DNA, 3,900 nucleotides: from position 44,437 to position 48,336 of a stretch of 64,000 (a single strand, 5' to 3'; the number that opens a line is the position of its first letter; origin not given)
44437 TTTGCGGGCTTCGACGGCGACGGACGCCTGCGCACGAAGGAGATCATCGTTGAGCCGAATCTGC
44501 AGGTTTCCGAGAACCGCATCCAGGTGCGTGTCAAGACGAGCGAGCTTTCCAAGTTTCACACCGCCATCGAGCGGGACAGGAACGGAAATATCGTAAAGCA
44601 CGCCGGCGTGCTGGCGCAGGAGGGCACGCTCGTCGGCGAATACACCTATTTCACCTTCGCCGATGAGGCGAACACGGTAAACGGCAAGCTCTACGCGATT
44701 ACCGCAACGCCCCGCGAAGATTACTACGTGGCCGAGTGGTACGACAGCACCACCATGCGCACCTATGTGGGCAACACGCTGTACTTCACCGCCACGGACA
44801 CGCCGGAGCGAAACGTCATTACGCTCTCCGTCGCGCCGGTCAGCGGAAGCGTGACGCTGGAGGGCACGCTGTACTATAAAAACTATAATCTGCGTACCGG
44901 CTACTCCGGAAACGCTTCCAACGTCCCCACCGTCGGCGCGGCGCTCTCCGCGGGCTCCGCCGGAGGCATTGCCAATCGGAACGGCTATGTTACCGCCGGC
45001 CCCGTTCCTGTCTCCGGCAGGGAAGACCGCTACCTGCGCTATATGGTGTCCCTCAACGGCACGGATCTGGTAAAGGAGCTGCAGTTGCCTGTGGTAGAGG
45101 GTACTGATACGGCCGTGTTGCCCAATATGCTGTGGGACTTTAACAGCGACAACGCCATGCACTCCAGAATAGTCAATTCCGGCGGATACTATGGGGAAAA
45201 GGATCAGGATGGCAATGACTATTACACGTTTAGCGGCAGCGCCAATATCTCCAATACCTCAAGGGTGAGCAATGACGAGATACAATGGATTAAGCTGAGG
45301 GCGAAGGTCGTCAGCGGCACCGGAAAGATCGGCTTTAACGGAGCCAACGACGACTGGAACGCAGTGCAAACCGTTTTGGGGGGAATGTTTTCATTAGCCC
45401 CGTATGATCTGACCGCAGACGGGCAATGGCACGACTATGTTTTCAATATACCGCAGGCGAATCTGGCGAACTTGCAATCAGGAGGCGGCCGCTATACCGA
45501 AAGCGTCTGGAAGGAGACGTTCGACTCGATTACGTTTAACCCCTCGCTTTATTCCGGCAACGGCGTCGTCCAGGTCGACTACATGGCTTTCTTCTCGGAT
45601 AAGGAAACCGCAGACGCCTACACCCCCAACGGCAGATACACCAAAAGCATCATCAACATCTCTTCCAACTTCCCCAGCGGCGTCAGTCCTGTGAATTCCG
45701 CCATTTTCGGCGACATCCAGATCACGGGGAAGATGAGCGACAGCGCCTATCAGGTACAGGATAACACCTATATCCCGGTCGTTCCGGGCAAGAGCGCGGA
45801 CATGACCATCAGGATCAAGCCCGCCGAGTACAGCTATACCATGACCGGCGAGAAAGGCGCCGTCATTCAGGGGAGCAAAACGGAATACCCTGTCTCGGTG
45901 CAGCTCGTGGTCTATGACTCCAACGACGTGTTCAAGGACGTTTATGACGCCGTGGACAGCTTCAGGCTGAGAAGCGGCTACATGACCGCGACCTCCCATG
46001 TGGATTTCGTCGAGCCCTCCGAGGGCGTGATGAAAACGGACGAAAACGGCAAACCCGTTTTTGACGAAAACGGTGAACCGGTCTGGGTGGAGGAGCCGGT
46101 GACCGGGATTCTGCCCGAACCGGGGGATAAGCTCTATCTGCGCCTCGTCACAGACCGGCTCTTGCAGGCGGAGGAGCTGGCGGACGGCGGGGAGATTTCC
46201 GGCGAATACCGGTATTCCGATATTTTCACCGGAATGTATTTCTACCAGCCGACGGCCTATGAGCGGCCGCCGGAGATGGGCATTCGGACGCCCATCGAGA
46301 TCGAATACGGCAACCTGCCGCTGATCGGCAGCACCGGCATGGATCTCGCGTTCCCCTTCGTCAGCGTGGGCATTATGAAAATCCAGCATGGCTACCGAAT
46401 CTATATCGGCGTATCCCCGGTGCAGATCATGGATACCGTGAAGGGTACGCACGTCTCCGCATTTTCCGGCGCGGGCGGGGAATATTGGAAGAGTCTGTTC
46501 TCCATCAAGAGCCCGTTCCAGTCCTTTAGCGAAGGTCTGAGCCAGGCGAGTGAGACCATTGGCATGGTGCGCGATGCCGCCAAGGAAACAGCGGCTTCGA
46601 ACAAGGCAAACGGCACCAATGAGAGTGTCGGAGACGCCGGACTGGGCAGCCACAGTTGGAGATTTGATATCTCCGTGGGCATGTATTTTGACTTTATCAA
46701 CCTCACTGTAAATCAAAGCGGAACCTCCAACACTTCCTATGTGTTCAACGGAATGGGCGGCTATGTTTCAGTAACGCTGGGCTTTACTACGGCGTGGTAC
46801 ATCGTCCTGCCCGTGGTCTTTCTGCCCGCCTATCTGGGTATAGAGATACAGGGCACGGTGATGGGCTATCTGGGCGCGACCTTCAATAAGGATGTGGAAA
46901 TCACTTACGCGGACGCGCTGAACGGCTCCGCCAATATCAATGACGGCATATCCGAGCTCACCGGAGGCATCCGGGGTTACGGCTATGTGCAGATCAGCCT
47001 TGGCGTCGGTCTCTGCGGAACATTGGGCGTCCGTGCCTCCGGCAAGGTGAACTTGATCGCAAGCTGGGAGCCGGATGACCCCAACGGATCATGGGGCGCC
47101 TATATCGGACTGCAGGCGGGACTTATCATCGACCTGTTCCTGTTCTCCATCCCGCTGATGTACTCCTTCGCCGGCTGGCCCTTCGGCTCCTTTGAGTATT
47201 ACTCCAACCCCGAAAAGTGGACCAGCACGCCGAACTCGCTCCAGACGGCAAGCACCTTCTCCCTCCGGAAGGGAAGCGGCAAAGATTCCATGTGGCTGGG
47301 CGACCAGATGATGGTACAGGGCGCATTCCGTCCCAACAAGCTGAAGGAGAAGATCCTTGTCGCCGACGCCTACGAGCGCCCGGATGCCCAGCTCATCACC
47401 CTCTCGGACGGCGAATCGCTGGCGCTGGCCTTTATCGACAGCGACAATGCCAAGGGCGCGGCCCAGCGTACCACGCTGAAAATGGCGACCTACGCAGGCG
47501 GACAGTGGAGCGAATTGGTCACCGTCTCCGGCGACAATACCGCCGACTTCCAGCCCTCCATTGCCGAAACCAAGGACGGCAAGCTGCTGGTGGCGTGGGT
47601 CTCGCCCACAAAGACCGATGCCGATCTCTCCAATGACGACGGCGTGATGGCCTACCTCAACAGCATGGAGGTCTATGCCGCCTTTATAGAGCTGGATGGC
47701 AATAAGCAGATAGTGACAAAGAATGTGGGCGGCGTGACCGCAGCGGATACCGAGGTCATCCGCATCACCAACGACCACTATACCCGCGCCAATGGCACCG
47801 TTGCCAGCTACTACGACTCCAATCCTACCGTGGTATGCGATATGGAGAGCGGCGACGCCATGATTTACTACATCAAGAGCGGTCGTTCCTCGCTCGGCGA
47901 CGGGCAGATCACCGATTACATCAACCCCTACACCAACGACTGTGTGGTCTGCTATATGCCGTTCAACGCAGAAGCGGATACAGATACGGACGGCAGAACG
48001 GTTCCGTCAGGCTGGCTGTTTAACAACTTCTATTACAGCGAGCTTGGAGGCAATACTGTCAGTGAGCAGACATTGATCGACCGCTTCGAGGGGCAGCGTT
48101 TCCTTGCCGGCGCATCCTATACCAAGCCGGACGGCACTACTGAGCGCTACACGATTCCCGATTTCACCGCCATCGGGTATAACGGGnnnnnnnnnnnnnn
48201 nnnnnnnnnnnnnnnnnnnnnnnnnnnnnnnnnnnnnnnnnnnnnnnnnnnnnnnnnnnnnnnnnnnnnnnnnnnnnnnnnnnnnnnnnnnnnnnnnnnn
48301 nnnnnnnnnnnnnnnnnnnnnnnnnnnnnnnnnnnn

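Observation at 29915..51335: A 21-kb same-strand accessory locus joining three signalling modules to a peptide exporter, a giant wall protein and a GG peptide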

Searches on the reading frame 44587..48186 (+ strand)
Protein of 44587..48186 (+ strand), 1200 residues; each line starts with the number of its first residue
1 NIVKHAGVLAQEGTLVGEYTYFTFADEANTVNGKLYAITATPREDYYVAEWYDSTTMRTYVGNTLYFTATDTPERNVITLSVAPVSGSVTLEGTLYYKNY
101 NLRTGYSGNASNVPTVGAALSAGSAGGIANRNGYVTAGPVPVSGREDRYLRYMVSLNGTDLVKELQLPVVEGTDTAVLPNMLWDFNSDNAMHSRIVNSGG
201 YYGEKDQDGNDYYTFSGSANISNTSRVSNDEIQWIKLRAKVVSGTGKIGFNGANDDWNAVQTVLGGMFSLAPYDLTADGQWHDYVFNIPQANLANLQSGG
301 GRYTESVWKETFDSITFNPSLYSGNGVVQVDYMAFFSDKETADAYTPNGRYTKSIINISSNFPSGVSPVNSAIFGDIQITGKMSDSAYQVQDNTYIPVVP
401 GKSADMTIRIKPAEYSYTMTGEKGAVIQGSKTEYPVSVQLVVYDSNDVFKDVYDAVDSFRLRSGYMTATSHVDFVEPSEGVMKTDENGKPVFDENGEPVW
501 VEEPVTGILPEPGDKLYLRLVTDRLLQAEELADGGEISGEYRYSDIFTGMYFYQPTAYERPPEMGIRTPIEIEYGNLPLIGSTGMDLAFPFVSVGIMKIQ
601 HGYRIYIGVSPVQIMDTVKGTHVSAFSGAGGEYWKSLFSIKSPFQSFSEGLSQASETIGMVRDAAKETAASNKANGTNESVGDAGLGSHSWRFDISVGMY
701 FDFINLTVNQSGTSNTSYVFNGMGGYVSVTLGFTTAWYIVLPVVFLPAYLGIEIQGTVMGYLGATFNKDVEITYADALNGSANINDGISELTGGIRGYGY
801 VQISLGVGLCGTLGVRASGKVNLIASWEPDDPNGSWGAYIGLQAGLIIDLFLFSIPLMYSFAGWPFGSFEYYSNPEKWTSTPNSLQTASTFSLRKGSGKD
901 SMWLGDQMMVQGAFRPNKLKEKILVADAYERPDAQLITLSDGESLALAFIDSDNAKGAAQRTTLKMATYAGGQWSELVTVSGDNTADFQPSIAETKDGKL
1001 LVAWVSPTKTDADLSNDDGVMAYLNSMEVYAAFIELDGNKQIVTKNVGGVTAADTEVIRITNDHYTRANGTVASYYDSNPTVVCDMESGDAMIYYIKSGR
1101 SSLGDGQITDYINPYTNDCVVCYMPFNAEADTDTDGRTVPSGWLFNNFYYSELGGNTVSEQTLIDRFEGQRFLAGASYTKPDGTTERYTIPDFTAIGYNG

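Call 45: search_protein_families(library=pfam, proteins=[window:44587-47586:+], max_evalue=5)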
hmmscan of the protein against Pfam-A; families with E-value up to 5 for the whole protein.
window:44587-47586:+ (1000 aa): 1 family
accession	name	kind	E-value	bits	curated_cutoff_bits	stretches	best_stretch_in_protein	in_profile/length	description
PF18998.6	Flg_new_2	-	0.5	10.8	23.6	1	26-57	15-46/73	Divergent InlB B-repeat domain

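Call 83: search_protein_representatives(protein=window:44587-48186:+)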
Query: 1200 residues. Proteins with E-value up to 0.001 (for the whole library): 134; up to 1e-10: 91; up to 1e-30: 61. The best 134 are listed.
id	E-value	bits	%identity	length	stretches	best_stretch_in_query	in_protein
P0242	0.0e+00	1310.5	60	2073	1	120-1200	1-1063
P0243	0.0e+00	1210.0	53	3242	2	1-1200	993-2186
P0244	1.2e-285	967.2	57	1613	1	354-1200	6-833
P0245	6.4e-227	772.6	48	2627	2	357-1200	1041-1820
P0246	1.9e-211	721.4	46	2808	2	355-1199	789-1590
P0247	2.0e-197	674.9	45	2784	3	431-1200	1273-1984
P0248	1.5e-185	635.6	50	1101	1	539-1200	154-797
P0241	2.4e-184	631.6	68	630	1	2-483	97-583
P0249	3.6e-158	544.9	41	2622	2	355-1200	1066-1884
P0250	2.7e-135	469.1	39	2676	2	357-1200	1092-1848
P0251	2.5e-134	466.0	77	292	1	770-1050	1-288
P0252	6.1e-133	461.4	40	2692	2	507-1200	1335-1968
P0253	1.9e-126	439.9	39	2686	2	540-1200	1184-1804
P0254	5.4e-126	438.4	39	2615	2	510-1198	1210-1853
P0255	2.6e-125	436.1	40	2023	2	535-1200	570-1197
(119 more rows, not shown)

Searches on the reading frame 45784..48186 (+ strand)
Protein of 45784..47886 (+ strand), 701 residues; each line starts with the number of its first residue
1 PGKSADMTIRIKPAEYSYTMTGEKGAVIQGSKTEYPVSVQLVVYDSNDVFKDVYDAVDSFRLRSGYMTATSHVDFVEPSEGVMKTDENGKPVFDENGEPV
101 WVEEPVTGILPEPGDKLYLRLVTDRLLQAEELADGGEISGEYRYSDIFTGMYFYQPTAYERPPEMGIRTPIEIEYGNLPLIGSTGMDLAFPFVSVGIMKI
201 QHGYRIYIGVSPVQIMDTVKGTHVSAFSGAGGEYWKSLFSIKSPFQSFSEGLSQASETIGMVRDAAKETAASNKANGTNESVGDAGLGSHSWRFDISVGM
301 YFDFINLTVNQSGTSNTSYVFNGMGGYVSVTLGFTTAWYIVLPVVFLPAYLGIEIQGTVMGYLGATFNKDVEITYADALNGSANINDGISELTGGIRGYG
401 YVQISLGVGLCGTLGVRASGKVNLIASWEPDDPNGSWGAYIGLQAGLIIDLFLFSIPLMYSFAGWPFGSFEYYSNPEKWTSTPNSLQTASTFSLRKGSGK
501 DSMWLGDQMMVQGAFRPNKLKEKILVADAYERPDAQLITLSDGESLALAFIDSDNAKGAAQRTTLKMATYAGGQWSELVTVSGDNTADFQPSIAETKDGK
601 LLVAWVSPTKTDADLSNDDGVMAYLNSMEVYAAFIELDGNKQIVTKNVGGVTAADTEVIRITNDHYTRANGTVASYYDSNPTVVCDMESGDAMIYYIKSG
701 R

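Call 66: find_homologous_proteins(query=window:45784-47886:+, max_evalue=0.00001)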
Query window:45784-47886:+ (701 aa): 1 proteins with E <= 0.00001 among 8000 candidates.
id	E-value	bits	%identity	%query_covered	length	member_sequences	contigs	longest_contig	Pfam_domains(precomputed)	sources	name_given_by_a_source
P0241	7.7e-37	145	89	12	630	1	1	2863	-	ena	-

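Call 97: predict_structure(alignment_id=A2)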
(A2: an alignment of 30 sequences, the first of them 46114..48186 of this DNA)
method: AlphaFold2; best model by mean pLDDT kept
length: 691 residues; sequences in the alignment: 30
mean_pLDDT: 74.5   pTM: 0.49
mean pLDDT of the five models: 74.5, 71.0, 71.0, 69.8, 68.6
residues with pLDDT >= 90: 156; 70-90: 292; 50-70: 171; < 50: 72
segments of 3 or more residues with pLDDT < 50: 1-4, 15-19, 25-33, 48-61, 168-175, 370-380, 402-410, 593-595
pLDDT, mean of each block of 10 residues (from residue 1): 54 49 46 52 51 36 60 65 78 84 79 70 55 54 58 58 52 52 87 79 69 88 82 67 89 80 57 63 88 84 78 91 85 89 77 88 68 39 65 73 43 68 75 87 85 91 87 89 93 92 78 87 95 90 92 82 84 91 90 57 74 93 91 93 86 89 79 76 72 51
secondary structure, 60 per line:
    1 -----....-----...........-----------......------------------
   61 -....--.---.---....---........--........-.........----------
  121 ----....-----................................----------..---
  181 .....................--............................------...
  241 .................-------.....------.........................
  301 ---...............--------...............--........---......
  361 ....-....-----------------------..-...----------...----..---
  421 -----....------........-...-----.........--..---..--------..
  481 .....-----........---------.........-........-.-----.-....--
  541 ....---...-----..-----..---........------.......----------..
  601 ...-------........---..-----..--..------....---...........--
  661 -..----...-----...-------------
elements in order (helices of 4 or more, strands of 3 or more residues): E6-9 H15-25 E37-42 E62-65 E76-79 E83-90 E93-100 H102-110 H125-128 H134-165 E181-201 E204-231 E238-257 H265-269 E279-300 E304-318 E327-341 E344-351 E355-358 H359-364 H366-369 E426-429 E436-443 E453-461 E479-485 E491-498 H508-516 E518-525 E535-538 E541-544 E548-550 E568-575 E582-588 H599-603 E611-618 H641-644 H648-658 E668-670 E676-678

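Call 99: fold_search(model_id=the predicted structure, library=pdb)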
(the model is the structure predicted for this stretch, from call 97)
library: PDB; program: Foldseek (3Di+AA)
matches with E <= 10: 365; with E <= 0.001: 0
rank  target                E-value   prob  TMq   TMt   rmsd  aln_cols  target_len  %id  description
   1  5ho0                  1.7e-03  0.89  0.16  0.14  28.8       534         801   10  Crystal structure of AbnA (closed conformation), a GH43 extracellular arabinanase from Geobacillus stearothermophilus (released 2017-02-01)
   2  5ho2                  1.8e-03  0.96  0.17  0.15  25.9       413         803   11  Crystal structure of AbnA (open conformation), a GH43 extracellular arabinanase from Geobacillus stearothermophilus (released 2017-02-01)
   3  2ya7_A                2.9e-03  0.72  0.16  0.22  30.7       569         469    8  Crystal structure of Streptococcus pneumoniae NanA (TIGR4) in complex with Zanamivir (released 2011-04-27)
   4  2x8s_A                4.7e-03  0.75  0.12  0.17  15.7       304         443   12  Crystal Structure of the Abn2 D171A mutant in complex with arabinotriose (released 2011-03-23)
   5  2ya7_B                4.7e-03  0.72  0.16  0.23  30.4       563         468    7  Crystal structure of Streptococcus pneumoniae NanA (TIGR4) in complex with Zanamivir (released 2011-04-27)
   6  5ho9_A                6.1e-03  0.90  0.16  0.19  25.9       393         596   10  Structure of truncated AbnA (domains 1-3), a GH43 arabinanase from Geobacilllus stearothermophilus, in complex with ar (released 2017-02-01)
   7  3lv4_B                6.4e-03  0.80  0.12  0.17  14.7       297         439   11  Crystal structure of the glycoside hydrolase, family 43 YxiA protein from Bacillus licheniformis. Northeast Structural (released 2010-03-09)
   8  6qzh                  6.4e-03  0.54  0.15  0.14  30.4       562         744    9  Structure of the human CC Chemokine Receptor 7 in complex with the intracellular allosteric antagonist Cmp2105 and the i (released 2019-09-04)
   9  8ghn_A                6.4e-03  0.12  0.09  0.10  32.9       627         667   10  Composite model of the yeast Hir Complex with Asf1/H3/H4 (released 2024-07-17)
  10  2ydt                  6.7e-03  0.84  0.16  0.28  28.8       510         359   10  STRUCTURE OF THE ALPHA-L-ARABINOFURANOSIDASE ARB93A from FUSARIUM Graminearum in complexe with an iminosugar inhibitor (released 2011-07-13)
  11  2ya4_A                7.1e-03  0.54  0.15  0.20  30.7       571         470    7  Crystal structure of Streptococcus pneumoniae NanA (TIGR4) (released 2011-04-27)
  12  2w20_A                8.7e-03  0.51  0.15  0.21  31.3       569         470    6  Structure of the catalytic domain of the native NanA sialidase from Streptococcus pneumoniae (released 2008-12-23)
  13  5c0p                  1.2e-02  0.99  0.17  0.36  10.5       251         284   10  The crystal structure of endo-arabinase from Bacteroides thetaiotaomicron VPI-5482 (released 2015-07-01)
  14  3h71_B                1.2e-02  0.54  0.16  0.22  30.1       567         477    9  Crystal structure of Streptococcus pneumoniae D39 neuraminidase A precursor (NanA) (released 2009-05-12)
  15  2w38                  1.3e-02  0.87  0.16  0.23  27.6       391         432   10  Crystal structure of the pseudaminidase from Pseudomonas aeruginosa (released 2008-12-23)
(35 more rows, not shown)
